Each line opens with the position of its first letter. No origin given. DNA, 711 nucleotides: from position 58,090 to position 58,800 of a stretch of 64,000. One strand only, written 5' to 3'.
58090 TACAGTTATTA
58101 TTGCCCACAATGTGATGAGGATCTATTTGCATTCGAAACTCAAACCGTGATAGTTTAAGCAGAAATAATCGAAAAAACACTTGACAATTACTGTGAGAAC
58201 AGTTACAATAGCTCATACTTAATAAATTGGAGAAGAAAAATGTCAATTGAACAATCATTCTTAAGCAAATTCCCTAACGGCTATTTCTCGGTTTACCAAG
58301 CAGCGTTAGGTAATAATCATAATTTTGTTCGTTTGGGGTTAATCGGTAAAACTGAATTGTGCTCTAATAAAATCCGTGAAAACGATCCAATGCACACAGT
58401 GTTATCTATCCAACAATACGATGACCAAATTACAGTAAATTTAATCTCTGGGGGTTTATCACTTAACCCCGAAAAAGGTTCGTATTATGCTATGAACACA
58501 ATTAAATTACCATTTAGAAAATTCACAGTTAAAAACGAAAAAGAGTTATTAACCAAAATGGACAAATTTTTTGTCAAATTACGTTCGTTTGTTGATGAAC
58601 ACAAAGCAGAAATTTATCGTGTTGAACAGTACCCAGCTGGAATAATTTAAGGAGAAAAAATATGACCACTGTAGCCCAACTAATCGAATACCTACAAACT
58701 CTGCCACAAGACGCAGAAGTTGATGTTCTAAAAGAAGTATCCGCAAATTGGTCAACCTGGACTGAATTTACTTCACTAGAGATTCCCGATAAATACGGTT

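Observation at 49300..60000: Promoter/leader cassettes repeated at least 12 times with paralogous small genes and pseudogenes behind them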

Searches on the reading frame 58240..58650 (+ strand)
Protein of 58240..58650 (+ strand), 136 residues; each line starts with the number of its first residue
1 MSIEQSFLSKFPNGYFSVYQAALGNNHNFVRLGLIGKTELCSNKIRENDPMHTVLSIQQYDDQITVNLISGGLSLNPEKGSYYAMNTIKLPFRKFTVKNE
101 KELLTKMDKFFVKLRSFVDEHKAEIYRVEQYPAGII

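Call 18: find_related_loci(query=window:58240-58650:+, collection=viral_contigs, flank=10000)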
Query window:58240-58650:+ (136 aa) in viral_contigs; peptide patterns used: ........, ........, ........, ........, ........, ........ (x = any residue, [..] = any of these).
8 stretches matched a pattern, but none encodes a relative of the query by tblastn (E <= 1e-3).

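Call 19: find_encoding_contigs(protein=window:58240-58650:+, flank=10000, max_places=6)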
Protein window:58240-58650:+ (136 aa): 10 contigs read that carry it; 6 places shown.
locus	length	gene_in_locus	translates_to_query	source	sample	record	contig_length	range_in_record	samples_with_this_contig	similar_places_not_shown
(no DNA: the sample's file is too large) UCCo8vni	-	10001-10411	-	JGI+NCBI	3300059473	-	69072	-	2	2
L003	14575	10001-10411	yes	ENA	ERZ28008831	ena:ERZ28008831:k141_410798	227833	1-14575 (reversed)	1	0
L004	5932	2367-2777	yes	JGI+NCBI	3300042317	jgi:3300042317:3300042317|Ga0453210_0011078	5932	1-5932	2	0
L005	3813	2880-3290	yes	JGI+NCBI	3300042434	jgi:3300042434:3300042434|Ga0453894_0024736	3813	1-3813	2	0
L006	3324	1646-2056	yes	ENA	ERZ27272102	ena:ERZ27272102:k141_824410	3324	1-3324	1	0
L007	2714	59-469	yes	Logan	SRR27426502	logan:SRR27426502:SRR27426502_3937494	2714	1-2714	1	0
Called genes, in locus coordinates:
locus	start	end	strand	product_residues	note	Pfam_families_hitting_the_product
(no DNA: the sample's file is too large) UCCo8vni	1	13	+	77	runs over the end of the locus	-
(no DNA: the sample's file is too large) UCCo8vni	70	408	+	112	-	-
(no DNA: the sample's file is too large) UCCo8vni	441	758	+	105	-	-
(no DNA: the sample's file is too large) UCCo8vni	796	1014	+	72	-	-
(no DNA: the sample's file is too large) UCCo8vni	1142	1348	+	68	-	PF23835:DUF7205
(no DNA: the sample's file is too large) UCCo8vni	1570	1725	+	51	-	-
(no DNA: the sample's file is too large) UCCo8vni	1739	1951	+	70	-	-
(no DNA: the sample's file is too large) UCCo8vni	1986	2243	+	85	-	-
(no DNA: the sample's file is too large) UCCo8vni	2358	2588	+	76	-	-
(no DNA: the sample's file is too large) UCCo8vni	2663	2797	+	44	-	-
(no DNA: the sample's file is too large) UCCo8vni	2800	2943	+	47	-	-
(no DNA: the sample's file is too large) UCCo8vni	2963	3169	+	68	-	-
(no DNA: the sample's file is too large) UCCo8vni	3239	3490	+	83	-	-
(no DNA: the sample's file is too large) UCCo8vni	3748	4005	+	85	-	-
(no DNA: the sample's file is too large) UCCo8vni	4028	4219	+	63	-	-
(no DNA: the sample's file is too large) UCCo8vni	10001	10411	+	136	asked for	-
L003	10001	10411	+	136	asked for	-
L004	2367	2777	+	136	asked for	-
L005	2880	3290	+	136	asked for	-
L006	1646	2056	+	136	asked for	-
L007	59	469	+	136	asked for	-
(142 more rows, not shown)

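Call 35: find_homologous_proteins(query=window:58240-58650:+, max_evalue=0.001)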
Query window:58240-58650:+ (136 aa): 14 proteins with E <= 0.001 among 20 candidates.
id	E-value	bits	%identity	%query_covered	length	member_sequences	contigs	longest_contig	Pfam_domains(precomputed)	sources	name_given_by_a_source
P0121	1.3e-84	299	100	100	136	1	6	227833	-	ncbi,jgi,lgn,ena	jgi:hypothetical protein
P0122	8.8e-69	247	82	100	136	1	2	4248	-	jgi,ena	-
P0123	4.5e-67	242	80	100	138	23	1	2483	-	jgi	jgi:hypothetical protein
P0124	1.1e-65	237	79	100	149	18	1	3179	-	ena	-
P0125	1.8e-63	230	76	99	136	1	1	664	-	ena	-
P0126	3.9e-60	219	74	100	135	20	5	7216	-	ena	-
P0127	2.9e-55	204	68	100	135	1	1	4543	-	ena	-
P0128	3.6e-55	203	70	100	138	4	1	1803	-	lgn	-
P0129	5.5e-55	203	68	100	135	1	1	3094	-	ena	-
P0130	1.2e-54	202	67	100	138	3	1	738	-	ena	-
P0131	3.9e-53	197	66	100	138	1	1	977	-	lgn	-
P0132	6.1e-17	80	40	94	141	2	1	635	-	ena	-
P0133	1.8e-14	72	35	92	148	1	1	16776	-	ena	-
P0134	1.9e-6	46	30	95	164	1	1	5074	-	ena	-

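Call 37: find_encoding_contigs(protein=P0126, flank=10000, max_places=5)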
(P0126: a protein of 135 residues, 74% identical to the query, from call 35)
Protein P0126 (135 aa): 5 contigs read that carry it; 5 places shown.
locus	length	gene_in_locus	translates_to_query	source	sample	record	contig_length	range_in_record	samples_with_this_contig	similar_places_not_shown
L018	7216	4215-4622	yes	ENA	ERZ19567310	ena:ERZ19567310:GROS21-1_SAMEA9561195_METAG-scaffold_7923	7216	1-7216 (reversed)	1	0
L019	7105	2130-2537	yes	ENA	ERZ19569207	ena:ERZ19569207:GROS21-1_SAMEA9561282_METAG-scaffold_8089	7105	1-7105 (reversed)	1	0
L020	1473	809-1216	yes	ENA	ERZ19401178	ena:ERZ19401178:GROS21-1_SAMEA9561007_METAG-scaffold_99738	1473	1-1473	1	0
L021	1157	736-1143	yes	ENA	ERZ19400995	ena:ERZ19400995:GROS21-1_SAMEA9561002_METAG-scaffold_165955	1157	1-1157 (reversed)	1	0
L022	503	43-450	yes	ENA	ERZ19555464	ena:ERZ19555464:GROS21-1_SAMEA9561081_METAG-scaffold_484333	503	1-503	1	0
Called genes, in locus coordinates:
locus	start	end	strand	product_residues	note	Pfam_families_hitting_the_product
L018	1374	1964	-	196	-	-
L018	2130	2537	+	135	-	-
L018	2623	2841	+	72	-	-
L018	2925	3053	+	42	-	-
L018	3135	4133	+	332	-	PF13191:AAA_16 (faint)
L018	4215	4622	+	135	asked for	-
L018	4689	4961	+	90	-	-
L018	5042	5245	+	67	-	-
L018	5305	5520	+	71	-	-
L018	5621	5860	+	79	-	-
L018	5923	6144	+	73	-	-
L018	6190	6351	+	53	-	-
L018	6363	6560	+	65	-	-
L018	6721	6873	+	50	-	-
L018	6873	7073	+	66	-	-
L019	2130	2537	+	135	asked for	-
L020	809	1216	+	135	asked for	-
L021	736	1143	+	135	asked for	-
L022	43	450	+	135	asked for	-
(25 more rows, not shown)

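Call 38: find_encoding_contigs(protein=P0122, flank=10000, max_places=3)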
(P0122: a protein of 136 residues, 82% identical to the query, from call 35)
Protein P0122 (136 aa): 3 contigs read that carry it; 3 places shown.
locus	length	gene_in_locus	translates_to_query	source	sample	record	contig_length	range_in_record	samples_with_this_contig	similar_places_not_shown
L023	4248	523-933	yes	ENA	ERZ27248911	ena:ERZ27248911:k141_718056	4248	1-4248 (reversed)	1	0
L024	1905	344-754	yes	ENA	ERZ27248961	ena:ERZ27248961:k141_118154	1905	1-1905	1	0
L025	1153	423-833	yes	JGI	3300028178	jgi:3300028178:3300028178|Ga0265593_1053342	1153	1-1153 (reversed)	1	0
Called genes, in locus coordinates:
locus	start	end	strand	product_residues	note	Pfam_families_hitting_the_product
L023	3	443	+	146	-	?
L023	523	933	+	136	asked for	-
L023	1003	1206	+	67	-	-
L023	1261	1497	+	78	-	-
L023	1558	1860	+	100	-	-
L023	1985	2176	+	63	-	-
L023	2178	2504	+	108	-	-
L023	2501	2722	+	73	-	-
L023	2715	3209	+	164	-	-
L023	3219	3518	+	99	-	-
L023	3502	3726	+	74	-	-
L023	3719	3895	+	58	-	-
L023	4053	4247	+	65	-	?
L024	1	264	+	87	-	?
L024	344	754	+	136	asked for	-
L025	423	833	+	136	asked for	-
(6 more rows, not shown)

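Call 92: predict_structure(alignment_id=A7)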
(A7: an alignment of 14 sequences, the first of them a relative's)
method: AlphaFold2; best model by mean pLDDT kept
length: 136 residues; sequences in the alignment: 14
mean_pLDDT: 91.5   pTM: 0.85
mean pLDDT of the five models: 91.5, 91.2, 91.2, 90.9, 90.2
residues with pLDDT >= 90: 103; 70-90: 26; 50-70: 7; < 50: 0
segments of 3 or more residues with pLDDT < 50: none
pLDDT, mean of each block of 10 residues (from residue 1): 95 94 80 95 92 95 94 87 80 95 97 97 91 89
secondary structure, 60 per line:
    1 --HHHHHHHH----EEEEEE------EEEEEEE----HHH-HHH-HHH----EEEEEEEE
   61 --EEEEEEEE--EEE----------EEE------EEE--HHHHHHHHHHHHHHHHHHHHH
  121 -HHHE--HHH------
elements in order: H3-10 E15-20 E27-33 E53-60 E63-70 E73-75 E86-88 E95-97 H100-120

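Call 94: fold_search(model_id=the predicted structure, library=pdb)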
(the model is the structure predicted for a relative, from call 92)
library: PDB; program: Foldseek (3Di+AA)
matches with E <= 10: 487; with E <= 0.001: 0
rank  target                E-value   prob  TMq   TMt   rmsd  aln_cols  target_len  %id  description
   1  9b85_N                4.7e-02  0.94  0.43  0.24   6.5       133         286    9  Cryo-EM structure of human dynactin complex bound to Chlamydia effector Dre1 (released 2025-04-16)
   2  9ec0_C                5.6e-02  0.90  0.42  0.25   6.5       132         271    9  Structure of the CARMIL dimer bound to Capping Protein (released 2026-01-21)
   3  1izn_C                7.5e-02  0.93  0.48  0.27   6.1       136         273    9  Crystal Structure of Actin Filament Capping Protein CapZ (released 2003-04-08)
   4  7ds3_A                8.0e-02  0.89  0.44  0.26   6.8       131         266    8  Crystal structure of actin capping protein in complex with twinflin-2 C-terminus tail (released 2021-03-03)
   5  3aaa_A                8.5e-02  0.82  0.40  0.24   7.2       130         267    9  Crystal Structure of Actin capping protein in complex with V-1 (released 2010-08-04)
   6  3lk4_1                9.5e-02  0.84  0.43  0.25   6.9       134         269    8  Crystal structure of CapZ bound to the uncapping motif from CD2AP (released 2010-04-07)
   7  7ccc_C                1.7e-01  0.63  0.39  0.23   7.1       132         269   11  The structure of the actin filament uncapping complex mediated by twinfilin (released 2021-02-03)
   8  4l9c_A                3.1e-01  0.38  0.37  0.34   7.1       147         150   11  Crystal structure of the FP domain of human F-box protein Fbxo7 (native) (released 2014-01-15)
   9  5kph_MODEL_1_A        4.2e-01  0.21  0.25  0.34   6.6        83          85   11  Solution NMR Structure of Denovo Beta Sheet Design Protein, Northeast Structural Genomics Consortium (NESG) Ta (released 2016-09-28)
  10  6z4e                  5.0e-01  0.15  0.25  0.18  15.5       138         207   10  The structure of the C-terminal domain of RssB from E. coli (released 2020-07-29)
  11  6qfo                  5.6e-01  0.35  0.26  0.03   6.1        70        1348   14  EngBF DARPin Fusion 9b 3G124 (released 2019-11-06)
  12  3gei_C                5.6e-01  0.07  0.18  0.11  13.1       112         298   10  Crystal structure of MnmE from Chlorobium tepidum in complex with GCP (released 2009-10-27)
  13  3gei_B                6.0e-01  0.07  0.18  0.09  13.1       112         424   10  Crystal structure of MnmE from Chlorobium tepidum in complex with GCP (released 2009-10-27)
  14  3gei_A                6.3e-01  0.07  0.18  0.09  13.1       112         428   10  Crystal structure of MnmE from Chlorobium tepidum in complex with GCP (released 2009-10-27)
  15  8jwu_B                7.6e-01  0.30  0.30  0.11   8.4        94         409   13  PHD Finger Protein 7 (PHF7) fused to UBE2D2 via a (GSGG)3 linker (released 2023-12-20)
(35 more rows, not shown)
